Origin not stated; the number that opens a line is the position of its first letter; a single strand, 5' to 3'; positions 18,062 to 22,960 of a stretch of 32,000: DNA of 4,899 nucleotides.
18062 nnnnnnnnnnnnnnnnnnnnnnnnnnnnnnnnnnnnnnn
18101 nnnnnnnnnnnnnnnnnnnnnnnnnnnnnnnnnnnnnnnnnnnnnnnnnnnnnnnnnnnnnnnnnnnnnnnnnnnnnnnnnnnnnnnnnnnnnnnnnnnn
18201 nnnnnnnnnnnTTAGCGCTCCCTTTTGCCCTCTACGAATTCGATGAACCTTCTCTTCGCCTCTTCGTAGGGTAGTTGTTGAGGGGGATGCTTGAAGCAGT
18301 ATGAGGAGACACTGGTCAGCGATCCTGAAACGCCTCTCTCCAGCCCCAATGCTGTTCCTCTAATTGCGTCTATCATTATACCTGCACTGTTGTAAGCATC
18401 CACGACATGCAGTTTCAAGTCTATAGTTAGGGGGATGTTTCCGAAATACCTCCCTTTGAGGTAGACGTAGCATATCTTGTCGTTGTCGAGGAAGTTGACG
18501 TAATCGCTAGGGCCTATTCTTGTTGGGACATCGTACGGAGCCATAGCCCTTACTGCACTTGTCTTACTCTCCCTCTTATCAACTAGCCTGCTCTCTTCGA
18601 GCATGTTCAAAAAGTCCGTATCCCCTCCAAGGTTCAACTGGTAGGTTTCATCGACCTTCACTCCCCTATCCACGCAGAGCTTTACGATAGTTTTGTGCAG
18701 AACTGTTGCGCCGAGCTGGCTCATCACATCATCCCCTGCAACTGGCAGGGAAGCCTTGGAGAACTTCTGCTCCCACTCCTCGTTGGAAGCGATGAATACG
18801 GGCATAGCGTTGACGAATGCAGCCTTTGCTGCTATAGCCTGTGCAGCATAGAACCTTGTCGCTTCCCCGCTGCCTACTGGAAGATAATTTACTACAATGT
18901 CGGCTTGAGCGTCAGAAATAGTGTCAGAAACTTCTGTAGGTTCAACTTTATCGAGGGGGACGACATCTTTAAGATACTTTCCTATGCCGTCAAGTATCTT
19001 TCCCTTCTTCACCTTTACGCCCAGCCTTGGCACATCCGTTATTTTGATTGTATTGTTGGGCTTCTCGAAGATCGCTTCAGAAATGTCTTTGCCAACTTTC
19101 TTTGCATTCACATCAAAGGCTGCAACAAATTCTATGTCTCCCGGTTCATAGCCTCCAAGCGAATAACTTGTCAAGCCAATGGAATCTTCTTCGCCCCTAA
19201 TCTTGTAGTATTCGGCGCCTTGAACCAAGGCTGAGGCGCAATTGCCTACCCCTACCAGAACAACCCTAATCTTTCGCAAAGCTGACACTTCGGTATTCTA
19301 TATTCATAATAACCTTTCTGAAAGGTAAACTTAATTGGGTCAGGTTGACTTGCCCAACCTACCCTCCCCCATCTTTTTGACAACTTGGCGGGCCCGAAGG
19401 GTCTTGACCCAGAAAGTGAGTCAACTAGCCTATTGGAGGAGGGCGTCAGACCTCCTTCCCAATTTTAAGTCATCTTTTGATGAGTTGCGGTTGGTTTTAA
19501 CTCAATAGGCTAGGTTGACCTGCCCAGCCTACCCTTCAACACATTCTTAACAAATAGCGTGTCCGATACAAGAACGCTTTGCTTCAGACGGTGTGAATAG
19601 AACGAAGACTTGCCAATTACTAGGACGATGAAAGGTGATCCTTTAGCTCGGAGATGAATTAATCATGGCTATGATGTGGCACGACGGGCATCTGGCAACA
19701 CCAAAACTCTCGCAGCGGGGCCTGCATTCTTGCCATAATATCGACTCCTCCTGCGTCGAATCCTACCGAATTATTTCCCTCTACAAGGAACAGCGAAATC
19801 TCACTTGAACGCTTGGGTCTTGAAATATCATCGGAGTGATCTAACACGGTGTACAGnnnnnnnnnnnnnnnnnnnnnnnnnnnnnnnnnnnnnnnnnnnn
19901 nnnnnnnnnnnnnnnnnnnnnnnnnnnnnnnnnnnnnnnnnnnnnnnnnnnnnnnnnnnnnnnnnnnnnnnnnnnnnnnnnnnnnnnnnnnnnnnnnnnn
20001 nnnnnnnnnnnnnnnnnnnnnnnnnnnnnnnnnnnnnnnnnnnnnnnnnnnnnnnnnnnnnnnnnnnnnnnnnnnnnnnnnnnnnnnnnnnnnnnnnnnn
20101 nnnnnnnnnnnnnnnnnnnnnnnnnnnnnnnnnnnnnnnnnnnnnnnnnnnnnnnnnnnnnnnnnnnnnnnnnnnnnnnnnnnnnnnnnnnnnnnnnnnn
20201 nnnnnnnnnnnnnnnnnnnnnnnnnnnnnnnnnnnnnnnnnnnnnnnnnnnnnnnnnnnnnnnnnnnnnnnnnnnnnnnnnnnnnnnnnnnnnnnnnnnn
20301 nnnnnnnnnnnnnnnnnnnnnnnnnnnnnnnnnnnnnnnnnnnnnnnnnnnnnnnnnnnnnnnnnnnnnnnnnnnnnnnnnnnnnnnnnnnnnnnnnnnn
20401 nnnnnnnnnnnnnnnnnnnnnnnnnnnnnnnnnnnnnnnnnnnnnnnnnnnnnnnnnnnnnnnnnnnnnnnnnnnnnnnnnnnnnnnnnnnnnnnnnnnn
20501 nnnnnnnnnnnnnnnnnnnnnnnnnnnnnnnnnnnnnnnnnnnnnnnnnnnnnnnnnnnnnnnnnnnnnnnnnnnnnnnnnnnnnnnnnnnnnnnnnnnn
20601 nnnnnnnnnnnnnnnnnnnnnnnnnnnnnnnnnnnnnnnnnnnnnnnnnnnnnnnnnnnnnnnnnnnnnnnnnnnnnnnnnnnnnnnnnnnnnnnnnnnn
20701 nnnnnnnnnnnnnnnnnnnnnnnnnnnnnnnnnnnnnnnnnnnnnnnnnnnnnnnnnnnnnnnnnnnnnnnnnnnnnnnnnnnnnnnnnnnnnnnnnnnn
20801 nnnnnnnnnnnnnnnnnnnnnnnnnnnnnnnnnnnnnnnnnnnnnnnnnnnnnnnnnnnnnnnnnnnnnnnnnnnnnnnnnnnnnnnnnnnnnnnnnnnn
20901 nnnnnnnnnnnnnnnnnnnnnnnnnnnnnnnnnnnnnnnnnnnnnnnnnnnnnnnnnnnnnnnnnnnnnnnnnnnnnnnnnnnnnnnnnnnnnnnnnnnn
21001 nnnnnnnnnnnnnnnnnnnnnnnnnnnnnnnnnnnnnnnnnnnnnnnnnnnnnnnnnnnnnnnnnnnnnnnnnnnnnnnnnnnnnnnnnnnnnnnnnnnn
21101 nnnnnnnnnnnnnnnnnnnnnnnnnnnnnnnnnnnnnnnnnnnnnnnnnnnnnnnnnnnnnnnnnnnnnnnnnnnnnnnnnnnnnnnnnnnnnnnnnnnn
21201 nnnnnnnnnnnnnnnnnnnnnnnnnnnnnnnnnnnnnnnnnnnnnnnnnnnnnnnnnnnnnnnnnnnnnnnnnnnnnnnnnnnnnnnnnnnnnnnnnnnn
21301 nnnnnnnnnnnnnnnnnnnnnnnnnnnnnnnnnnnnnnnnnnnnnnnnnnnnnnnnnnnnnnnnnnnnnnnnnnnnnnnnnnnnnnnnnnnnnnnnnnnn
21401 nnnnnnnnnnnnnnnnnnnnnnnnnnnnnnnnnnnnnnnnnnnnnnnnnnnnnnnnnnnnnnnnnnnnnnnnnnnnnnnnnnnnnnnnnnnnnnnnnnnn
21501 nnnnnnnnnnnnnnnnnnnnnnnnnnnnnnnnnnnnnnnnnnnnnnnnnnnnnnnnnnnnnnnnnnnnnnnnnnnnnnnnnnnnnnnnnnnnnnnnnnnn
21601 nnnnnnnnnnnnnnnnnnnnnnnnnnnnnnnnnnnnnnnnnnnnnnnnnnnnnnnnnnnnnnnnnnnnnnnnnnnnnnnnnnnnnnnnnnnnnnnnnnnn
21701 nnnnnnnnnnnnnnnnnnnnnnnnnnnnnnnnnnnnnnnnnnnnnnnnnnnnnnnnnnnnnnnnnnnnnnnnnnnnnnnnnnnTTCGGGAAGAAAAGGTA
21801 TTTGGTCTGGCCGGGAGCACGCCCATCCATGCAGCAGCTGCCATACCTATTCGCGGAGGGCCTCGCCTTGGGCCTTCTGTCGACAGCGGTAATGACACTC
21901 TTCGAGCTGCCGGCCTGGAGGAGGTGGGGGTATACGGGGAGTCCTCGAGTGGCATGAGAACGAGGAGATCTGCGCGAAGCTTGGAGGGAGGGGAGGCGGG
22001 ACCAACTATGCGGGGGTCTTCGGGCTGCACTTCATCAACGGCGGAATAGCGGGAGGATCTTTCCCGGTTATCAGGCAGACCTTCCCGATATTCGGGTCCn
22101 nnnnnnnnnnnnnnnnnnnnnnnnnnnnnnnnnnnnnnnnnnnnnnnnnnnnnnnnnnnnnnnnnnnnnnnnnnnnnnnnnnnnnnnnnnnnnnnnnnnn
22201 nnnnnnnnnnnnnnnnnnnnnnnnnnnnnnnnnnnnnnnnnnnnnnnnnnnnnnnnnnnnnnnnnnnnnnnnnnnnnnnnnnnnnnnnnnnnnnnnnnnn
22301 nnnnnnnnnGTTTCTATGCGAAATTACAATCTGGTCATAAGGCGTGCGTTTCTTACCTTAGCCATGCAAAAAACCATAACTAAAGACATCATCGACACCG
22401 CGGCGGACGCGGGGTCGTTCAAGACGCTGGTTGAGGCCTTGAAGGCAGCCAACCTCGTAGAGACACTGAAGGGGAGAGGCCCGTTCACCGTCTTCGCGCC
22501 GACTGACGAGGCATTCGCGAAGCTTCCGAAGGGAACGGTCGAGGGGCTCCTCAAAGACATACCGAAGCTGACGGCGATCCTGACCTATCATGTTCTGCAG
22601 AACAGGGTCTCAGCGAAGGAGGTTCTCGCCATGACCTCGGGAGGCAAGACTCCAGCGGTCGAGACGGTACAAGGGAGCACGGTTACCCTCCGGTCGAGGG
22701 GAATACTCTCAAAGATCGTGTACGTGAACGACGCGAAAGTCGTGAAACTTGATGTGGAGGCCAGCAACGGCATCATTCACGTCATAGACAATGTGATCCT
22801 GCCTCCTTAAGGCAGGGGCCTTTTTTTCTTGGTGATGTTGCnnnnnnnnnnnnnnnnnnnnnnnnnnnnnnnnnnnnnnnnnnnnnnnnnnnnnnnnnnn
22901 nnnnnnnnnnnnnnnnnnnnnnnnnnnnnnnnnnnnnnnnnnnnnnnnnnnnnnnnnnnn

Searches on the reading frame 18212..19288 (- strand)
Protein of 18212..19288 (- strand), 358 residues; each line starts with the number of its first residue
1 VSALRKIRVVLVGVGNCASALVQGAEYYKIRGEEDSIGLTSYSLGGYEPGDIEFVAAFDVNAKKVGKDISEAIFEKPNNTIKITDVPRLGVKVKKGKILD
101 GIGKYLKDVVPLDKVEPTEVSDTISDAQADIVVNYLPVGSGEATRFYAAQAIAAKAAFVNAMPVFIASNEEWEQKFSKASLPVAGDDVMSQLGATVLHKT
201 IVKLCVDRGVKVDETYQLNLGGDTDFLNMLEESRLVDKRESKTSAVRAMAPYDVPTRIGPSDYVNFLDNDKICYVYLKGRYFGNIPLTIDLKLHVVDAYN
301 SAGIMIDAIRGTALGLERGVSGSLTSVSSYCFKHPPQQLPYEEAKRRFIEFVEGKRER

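Call 8: search_protein_families(library=pfam, proteins=[window:18212-19288:-], max_evalue=0.001)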
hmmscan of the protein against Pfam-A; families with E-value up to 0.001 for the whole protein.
window:18212-19288:- (358 aa): 1 family
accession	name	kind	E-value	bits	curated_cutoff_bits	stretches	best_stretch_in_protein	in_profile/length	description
PF01658.22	Inos-1-P_synth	-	2.1e-28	99.1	27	1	193-297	1-106/107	Myo-inositol-1-phosphate synthase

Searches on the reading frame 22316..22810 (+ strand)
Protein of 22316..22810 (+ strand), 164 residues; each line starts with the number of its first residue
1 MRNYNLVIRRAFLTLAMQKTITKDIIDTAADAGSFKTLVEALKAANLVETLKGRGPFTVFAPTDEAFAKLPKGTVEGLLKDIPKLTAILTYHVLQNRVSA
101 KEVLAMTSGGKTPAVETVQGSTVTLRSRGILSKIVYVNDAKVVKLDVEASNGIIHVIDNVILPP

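Call 9: search_protein_families(library=pfam, proteins=[window:22316-22810:+], max_evalue=0.001)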
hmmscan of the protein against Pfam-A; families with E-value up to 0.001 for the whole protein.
window:22316-22810:+ (164 aa): 1 family
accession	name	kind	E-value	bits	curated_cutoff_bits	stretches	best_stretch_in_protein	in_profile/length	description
PF02469.27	Fasciclin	-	6e-38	130.3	22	1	34-163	2-123/123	Fasciclin domain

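Call 81: search_protein_families(library=ncbifam, proteins=[window:22316-22810:+], max_evalue=10)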
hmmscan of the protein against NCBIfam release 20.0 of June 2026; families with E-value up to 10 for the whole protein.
window:22316-22810:+ (164 aa): 0 families
